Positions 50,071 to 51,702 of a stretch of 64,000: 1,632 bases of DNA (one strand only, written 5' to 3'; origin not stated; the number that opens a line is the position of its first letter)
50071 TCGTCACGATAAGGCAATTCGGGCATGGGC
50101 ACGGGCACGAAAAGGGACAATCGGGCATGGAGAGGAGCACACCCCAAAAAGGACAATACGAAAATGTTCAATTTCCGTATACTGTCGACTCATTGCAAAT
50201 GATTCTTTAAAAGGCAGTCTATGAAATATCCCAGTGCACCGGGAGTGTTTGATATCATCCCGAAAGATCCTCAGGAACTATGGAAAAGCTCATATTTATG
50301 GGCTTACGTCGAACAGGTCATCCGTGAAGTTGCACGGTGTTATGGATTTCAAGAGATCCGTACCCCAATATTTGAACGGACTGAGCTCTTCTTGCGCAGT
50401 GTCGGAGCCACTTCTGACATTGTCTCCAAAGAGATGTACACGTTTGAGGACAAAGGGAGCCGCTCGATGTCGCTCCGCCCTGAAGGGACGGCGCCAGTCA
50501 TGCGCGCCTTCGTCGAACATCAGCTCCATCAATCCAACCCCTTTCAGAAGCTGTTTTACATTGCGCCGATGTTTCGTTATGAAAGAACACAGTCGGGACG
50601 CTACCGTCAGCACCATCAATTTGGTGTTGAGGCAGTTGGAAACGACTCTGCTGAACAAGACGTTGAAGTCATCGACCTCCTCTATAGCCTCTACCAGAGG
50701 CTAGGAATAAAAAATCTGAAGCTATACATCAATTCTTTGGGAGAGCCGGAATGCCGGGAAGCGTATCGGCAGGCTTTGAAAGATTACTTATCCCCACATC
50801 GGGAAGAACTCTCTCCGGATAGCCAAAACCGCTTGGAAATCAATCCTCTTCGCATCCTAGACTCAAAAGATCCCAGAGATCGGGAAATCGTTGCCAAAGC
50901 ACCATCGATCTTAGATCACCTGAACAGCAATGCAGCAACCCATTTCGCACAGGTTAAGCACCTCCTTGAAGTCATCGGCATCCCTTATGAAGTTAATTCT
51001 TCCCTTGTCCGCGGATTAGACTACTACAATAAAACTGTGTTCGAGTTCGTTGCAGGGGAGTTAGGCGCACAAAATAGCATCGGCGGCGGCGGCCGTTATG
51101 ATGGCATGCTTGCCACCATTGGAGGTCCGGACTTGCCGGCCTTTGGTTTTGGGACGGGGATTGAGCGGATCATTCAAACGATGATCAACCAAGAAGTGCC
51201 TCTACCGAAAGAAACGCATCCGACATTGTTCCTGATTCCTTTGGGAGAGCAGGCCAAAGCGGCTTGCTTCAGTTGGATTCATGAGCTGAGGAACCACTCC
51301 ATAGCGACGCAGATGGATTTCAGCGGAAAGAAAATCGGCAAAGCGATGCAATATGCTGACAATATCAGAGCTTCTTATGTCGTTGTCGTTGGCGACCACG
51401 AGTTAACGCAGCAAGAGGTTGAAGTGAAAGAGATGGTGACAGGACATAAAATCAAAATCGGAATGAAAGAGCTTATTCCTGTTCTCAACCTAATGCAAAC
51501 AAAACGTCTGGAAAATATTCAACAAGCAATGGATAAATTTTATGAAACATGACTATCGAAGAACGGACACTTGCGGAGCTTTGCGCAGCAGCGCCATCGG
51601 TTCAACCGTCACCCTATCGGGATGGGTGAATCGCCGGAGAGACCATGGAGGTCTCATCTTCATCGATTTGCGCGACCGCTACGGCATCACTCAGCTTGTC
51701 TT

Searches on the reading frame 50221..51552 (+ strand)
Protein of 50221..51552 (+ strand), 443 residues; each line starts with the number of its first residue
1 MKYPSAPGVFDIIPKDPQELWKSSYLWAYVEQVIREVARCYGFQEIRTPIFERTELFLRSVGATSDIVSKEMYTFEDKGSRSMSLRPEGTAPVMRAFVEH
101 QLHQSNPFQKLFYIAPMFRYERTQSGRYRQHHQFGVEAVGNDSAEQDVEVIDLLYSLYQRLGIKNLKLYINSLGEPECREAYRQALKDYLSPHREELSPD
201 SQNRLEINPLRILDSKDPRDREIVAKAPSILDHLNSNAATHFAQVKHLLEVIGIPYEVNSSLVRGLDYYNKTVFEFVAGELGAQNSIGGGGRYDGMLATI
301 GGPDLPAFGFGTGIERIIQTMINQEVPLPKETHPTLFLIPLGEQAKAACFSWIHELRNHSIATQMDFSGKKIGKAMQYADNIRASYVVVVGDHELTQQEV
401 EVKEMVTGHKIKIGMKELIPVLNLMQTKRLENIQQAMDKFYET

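Call 66: search_protein_families(library=pfam, proteins=[window:50221-51552:+], max_evalue=0.00001)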
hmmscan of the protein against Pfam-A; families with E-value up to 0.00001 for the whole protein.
window:50221-51552:+ (443 aa): 3 families
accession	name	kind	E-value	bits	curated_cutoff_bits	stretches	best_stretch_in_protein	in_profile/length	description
PF13393.11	tRNA-synt_His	-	1.8e-41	142.8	25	1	29-317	15-308/308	Histidyl-tRNA synthetase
PF00587.30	tRNA-synt_2b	-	7e-16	59.2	29.3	1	73-288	1-132/179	tRNA synthetase class II core domain (G, H, P, S and T)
PF03129.25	HGTP_anticodon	-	1.6e-14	54.2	21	1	337-422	3-91/94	Anticodon binding domain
